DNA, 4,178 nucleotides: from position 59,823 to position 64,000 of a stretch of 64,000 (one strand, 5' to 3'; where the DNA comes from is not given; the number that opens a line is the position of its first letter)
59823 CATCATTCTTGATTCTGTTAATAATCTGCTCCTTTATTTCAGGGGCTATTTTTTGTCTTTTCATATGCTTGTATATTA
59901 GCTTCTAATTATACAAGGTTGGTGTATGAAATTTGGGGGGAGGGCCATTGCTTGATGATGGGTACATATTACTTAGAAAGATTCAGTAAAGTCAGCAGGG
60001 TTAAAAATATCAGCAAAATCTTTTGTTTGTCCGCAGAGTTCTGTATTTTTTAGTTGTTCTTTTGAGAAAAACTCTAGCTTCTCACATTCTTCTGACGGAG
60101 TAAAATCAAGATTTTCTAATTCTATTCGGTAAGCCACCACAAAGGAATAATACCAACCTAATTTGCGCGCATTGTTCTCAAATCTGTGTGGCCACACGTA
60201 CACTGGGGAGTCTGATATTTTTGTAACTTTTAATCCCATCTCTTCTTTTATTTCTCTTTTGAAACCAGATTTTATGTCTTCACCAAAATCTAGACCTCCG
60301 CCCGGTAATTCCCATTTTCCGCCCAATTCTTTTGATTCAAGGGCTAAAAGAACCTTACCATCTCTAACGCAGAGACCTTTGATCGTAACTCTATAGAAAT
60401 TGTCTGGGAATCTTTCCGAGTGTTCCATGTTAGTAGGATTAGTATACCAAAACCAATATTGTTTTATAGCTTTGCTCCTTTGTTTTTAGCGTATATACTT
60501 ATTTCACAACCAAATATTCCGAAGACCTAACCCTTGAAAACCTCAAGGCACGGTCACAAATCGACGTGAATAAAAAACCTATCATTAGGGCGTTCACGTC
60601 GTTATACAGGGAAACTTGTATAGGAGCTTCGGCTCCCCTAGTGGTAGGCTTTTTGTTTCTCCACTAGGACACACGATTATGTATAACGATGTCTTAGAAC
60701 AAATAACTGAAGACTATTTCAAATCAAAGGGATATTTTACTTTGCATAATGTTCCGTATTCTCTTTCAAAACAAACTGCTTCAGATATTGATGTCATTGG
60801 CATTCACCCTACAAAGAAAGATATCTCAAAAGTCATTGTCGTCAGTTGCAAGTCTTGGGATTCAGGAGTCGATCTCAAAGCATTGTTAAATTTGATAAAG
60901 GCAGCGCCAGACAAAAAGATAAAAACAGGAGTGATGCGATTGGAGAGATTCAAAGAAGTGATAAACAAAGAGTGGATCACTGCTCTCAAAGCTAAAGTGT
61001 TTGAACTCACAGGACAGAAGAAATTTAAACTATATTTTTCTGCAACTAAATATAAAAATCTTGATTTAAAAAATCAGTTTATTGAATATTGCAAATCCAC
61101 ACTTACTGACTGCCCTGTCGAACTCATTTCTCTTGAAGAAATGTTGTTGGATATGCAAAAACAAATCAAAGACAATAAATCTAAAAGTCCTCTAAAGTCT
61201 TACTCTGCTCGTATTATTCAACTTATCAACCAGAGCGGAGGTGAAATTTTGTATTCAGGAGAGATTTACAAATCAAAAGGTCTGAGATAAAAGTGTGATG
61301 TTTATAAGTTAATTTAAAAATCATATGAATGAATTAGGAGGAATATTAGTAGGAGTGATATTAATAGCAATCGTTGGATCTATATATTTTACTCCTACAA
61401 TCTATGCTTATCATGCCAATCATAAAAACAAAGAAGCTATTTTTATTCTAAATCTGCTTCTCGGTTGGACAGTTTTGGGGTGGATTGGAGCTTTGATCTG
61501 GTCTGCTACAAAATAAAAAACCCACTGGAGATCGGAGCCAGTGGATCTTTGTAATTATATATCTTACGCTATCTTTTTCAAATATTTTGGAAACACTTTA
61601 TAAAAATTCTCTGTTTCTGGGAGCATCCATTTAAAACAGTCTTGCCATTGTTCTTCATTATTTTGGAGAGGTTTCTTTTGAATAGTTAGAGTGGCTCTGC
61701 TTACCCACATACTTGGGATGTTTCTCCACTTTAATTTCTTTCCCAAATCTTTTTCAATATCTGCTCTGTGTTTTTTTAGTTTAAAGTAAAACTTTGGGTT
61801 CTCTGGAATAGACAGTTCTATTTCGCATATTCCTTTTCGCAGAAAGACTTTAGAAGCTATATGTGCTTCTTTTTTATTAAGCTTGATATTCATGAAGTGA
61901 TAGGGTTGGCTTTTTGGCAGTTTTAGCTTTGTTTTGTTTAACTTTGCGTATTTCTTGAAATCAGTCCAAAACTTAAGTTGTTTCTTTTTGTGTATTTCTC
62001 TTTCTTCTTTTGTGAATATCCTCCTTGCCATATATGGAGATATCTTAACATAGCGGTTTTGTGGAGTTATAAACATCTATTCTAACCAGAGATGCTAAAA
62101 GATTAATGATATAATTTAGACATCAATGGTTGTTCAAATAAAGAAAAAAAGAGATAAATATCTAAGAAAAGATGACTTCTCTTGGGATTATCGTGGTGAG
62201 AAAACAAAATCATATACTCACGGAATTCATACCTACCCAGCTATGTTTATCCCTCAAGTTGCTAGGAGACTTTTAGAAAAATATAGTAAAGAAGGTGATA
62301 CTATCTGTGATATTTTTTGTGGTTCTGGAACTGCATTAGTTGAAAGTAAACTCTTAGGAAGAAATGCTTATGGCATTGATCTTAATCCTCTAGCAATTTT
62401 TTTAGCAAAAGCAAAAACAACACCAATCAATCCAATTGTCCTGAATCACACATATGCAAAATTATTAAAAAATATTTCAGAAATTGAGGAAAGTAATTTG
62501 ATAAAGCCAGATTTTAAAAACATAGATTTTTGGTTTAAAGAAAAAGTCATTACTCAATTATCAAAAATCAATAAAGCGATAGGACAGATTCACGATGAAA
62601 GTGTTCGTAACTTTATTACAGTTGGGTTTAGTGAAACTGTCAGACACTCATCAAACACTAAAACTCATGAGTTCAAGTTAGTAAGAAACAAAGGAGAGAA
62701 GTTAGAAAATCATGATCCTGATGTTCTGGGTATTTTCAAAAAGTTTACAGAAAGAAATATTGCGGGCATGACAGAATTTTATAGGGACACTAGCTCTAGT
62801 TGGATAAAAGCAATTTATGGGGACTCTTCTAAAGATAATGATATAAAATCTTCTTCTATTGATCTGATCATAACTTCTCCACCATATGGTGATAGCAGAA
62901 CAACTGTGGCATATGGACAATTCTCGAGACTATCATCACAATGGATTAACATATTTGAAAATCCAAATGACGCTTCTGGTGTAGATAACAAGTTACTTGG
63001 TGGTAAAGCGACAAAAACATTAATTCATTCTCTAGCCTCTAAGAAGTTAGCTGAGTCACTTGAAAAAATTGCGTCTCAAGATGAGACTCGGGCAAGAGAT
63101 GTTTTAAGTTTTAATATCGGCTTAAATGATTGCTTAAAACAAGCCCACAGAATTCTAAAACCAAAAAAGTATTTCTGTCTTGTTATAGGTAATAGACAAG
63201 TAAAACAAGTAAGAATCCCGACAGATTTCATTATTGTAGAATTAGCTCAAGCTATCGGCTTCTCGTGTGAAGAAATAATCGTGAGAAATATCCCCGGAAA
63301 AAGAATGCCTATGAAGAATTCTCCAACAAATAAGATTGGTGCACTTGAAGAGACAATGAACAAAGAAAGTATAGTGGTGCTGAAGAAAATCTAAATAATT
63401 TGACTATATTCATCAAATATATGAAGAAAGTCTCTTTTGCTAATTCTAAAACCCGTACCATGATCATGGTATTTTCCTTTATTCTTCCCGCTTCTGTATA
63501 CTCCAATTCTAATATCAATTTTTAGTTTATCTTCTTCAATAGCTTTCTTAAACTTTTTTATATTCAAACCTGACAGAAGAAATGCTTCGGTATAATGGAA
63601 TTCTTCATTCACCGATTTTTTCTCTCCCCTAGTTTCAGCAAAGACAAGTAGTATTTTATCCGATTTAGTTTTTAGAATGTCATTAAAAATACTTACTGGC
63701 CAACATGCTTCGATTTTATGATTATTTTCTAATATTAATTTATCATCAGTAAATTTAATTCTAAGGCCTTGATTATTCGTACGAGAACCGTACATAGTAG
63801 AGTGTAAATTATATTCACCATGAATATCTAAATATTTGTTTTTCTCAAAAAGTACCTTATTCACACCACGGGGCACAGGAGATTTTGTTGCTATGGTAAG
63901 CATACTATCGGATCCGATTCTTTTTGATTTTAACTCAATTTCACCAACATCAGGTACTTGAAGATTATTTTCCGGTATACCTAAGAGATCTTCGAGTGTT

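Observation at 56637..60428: Island at the 3' end of ssrA: structured non-coding DNA, a small ORF, a coupled HTH–reverse transcriptase operon (retron-like), a decayed IS3 and a NUDIX gene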

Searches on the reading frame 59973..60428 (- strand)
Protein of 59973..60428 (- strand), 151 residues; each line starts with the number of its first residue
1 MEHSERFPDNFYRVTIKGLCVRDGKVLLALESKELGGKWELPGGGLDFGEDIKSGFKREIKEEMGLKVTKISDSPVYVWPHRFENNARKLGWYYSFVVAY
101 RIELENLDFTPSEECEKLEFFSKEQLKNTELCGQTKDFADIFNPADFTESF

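Call 5: search_protein_families(library=pfam, proteins=[window:59973-60428:-], max_evalue=0.01)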
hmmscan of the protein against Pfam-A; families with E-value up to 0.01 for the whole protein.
window:59973-60428:- (151 aa): 3 families
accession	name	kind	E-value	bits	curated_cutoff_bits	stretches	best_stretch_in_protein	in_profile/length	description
PF00293.34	NUDIX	-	3.1e-13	50.3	21.1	1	19-130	9-122/134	NUDIX domain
PF14815.12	NUDIX_4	-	0.0014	18.8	35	1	22-131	7-103/113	NUDIX domain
PF22327.2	Nudt16-like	-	0.0052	17.2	27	1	37-76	33-73/161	U8 snoRNA-decapping enzyme-like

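Call 6: search_protein_families(library=padloc, proteins=[window:59973-60428:-], max_evalue=0.01)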
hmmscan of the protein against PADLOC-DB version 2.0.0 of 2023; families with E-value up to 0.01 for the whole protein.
window:59973-60428:- (151 aa): 1 family
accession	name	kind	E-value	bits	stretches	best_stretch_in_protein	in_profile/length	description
PDLC04899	PDC-S07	-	7.3e-12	43.1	1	18-130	12-116/135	-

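Call 51: search_protein_families(library=ncbifam, proteins=[window:59973-60428:-], max_evalue=0.01)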
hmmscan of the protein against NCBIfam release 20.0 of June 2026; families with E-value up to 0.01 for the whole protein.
window:59973-60428:- (151 aa): 18 families
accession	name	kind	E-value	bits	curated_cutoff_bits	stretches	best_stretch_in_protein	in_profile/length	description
NF006530.0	PRK08999.1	equivalog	4.5e-11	42.4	245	1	21-89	15-83/315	Nudix family hydrolase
NF012016.0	PRK15472.1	equivalog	1.2e-07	31.5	95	1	19-135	10-131/141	nucleoside triphosphatase NudI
TIGR00586.1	mutt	equivalog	1.9e-07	31.1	97.9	1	31-97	26-88/129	8-oxo-dGTP diphosphatase MutT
NF007834.0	PRK10546.1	equivalog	5e-07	29.6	156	1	19-90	10-79/135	pyrimidine (deoxy)nucleoside triphosphate diphosphatase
NF011963.0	PRK15434.1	subfamily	1.8e-06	27.7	146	1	35-129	41-137/159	GDP-mannose mannosyl hydrolase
NF008044.0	PRK10776.1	equivalog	2.4e-06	27.5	148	1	34-94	28-84/130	8-oxo-dGTP diphosphatase MutT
NF001936.0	PRK00714.1-3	equivalog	3.5e-06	27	118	1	25-78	24-77/155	RNA pyrophosphohydrolase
NF001938.0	PRK00714.1-5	equivalog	6.2e-06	25.7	116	1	31-73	39-82/172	RNA pyrophosphohydrolase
NF003791.0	PRK05379.2-3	equivalog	6.5e-06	25.6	409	1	14-105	203-294/340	bifunctional nicotinamide-nucleotide adenylyltransferase/Nudix hydroxylase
NF003787.0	PRK05379.1-4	equivalog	3.3e-05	23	449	1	13-69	208-265/346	bifunctional nicotinamide-nucleotide adenylyltransferase/Nudix hydroxylase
NF001937.0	PRK00714.1-4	equivalog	3.6e-05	23.4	139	1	19-71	15-65/161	RNA pyrophosphohydrolase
NF001934.0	PRK00714.1-1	equivalog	0.00013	21.4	241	1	19-70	15-64/176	RNA pyrophosphohydrolase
NF003786.0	PRK05379.1-2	equivalog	0.00022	20.5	397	1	14-70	219-276/354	bifunctional nicotinamide-nucleotide adenylyltransferase/Nudix hydroxylase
NF003788.0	PRK05379.1-5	equivalog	0.00029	20.3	354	1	14-69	214-270/351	bifunctional nicotinamide-nucleotide adenylyltransferase/Nudix hydroxylase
NF001299.0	PRK00241.1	equivalog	0.00078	19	158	1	21-78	143-200/263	NAD(+) diphosphatase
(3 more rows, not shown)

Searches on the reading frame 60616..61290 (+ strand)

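Call 5: search_protein_families(library=pfam, proteins=[window:60616-61290:+], max_evalue=0.01)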
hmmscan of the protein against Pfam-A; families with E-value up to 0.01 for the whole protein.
window:60616-61290:+ (224 aa): 3 families
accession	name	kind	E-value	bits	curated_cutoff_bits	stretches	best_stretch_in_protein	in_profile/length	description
PF04471.18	Mrr_cat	-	6.1e-06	26.8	21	1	26-106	8-82/115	Restriction endonuclease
PF16266.10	DUF4919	-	0.0052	17.1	29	0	148-208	71-129/186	Domain of unknown function (DUF4919)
PF08378.17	NERD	-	0.007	17.3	22.1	0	28-83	6-59/111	Nuclease-related domain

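Call 6: search_protein_families(library=padloc, proteins=[window:60616-61290:+], max_evalue=0.01)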
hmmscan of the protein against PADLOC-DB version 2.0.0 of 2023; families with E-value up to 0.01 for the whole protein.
window:60616-61290:+ (224 aa): 1 family
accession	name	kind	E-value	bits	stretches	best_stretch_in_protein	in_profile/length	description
PDLC03701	HEase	-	0.0032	15.3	0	113-167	109-163/271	homing endonuclease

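Call 51: search_protein_families(library=ncbifam, proteins=[window:60616-61290:+], max_evalue=0.01)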
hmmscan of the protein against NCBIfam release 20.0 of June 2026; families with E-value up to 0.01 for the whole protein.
window:60616-61290:+ (224 aa): 0 families

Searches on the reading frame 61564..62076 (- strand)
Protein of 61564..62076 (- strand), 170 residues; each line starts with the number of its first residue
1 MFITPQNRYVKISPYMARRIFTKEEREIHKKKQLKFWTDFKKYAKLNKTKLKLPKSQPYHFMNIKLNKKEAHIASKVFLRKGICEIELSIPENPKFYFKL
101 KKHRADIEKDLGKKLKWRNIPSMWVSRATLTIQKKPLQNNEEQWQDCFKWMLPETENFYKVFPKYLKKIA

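Call 5: search_protein_families(library=pfam, proteins=[window:61564-62076:-], max_evalue=0.01)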
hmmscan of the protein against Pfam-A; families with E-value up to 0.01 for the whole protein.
window:61564-62076:- (170 aa): 1 family
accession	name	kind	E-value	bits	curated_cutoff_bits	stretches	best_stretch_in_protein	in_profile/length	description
PF14088.11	DUF4268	-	9.3e-22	78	27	1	33-166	2-140/140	Domain of unknown function (DUF4268)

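Call 6: search_protein_families(library=padloc, proteins=[window:61564-62076:-], max_evalue=0.01)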
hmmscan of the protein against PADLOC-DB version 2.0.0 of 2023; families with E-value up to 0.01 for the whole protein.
window:61564-62076:- (170 aa): 4 families
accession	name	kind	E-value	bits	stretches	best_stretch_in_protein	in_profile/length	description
PDLC04911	PDC-S11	-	5.7e-23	79.7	1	24-168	169-314/318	-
PDLC04912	PDC-S11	-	2.9e-20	70.7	1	23-168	167-312/313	-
PDLC04914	PDC-S11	-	5.5e-15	53.3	1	13-169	148-311/314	-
PDLC04913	PDC-S11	-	3.7e-12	44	1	18-169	214-367/375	-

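Call 51: search_protein_families(library=ncbifam, proteins=[window:61564-62076:-], max_evalue=0.01)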
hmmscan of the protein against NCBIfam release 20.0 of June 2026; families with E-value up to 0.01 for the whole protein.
window:61564-62076:- (170 aa): 0 families

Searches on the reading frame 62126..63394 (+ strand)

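Call 5: search_protein_families(library=pfam, proteins=[window:62126-63394:+], max_evalue=0.01)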
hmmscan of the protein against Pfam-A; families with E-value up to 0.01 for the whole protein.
window:62126-63394:+ (422 aa): 5 families
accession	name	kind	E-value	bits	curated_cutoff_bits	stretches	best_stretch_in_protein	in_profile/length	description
PF01555.25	N6_N4_Mtase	-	9.5e-22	78.5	26.7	2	19-89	143-214/221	DNA methylase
PF01170.24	UPF0020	-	4.5e-08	33.5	22.3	1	44-92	15-64/197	RMKL-like, methyltransferase domain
PF13847.12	Methyltransf_31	-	9.9e-05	22.5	27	1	55-100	2-50/145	Methyltransferase domain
PF06325.19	PrmA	-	0.00027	21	22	1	48-97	153-203/296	Ribosomal protein L11 methyltransferase (PrmA)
PF21391.3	tyr_de_CO2_C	-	0.003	17.9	27.2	1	119-160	20-61/141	Tyrosine decarboxylase, C-terminal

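Call 6: search_protein_families(library=padloc, proteins=[window:62126-63394:+], max_evalue=0.01)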
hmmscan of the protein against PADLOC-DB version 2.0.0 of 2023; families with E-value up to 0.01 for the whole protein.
window:62126-63394:+ (422 aa): 59 families (the best 25 are shown)
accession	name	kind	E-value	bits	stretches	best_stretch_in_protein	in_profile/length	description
PDLC03322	MTase_II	-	2.5e-131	436.6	1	16-421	21-442/446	Type II methyltransferase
PDLC03360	MTase_II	-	6.1e-50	168.5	1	15-421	20-441/441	Type II methyltransferase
PDLC03380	MTase_II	-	3e-45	153.1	3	18-133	18-136/393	Type II methyltransferase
PDLC03362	MTase_II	-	7.3e-41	138.4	1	26-421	38-436/438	Type II methyltransferase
PDLC03239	MTase_II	-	7.4e-33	111.9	1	20-385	52-400/442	Type II methyltransferase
PDLC03364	MTase_II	-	3.7e-30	103.2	1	16-266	17-261/380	Type II methyltransferase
PDLC03353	MTase_II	-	1.7e-25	88.1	2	8-95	164-247/260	Type II methyltransferase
PDLC03351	MTase_II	-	2.3e-20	71.1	2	35-89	125-179/348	Type II methyltransferase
PDLC03377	MTase_II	-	4.7e-20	69.6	1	26-310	90-379/504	Type II methyltransferase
PDLC03369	MTase_II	-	7.4e-20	69.2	2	29-98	112-182/532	Type II methyltransferase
PDLC03224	MTase_II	-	1.1e-18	65.5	2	14-255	48-307/481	Type II methyltransferase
PDLC03376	MTase_II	-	3.1e-17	61.2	1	36-93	36-93/249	Type II methyltransferase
PDLC03325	MTase_II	-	4.8e-17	59.8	1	31-102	64-137/426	Type II methyltransferase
PDLC03350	MTase_II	-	8.6e-17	59.5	2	9-96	214-293/312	Type II methyltransferase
PDLC03312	MTase_II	-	5.6e-15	52.1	2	31-114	789-872/1344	Type II methyltransferase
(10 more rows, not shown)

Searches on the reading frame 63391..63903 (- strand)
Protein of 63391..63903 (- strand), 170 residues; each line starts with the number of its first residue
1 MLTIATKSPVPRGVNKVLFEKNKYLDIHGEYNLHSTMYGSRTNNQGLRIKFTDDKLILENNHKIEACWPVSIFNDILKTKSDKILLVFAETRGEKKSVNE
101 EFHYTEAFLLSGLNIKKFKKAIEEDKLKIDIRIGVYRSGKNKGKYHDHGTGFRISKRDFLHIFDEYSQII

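Call 5: search_protein_families(library=pfam, proteins=[window:63391-63903:-], max_evalue=0.01)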
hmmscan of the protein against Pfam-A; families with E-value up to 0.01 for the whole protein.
window:63391-63903:- (170 aa): 2 families
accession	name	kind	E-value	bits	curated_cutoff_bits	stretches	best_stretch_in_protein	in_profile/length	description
PF15515.12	MvaI_BcnI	-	4.5e-19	69.8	25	1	23-163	83-227/227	MvaI/BcnI restriction endonuclease family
PF07268.16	EppA_BapA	-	0.0017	18.7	29.1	1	47-106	72-131/138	Exported protein precursor (EppA/BapA)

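Call 6: search_protein_families(library=padloc, proteins=[window:63391-63903:-], max_evalue=0.01)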
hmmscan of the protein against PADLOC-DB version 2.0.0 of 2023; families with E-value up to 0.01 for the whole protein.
window:63391-63903:- (170 aa): 4 families
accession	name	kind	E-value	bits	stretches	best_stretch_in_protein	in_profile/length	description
PDLC03521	REase_II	-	1.5e-20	71.9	1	1-161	66-238/246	Type II restriction enzyme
PDLC03424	REase_II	-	9.6e-11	39.9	1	32-157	109-227/238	Type II restriction enzyme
PDLC03524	REase_II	-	3.7e-07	28.2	1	69-167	165-255/260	Type II restriction enzyme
PDLC03305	MTase_II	-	9.5e-07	26.4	1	69-167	418-508/513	Type II methyltransferase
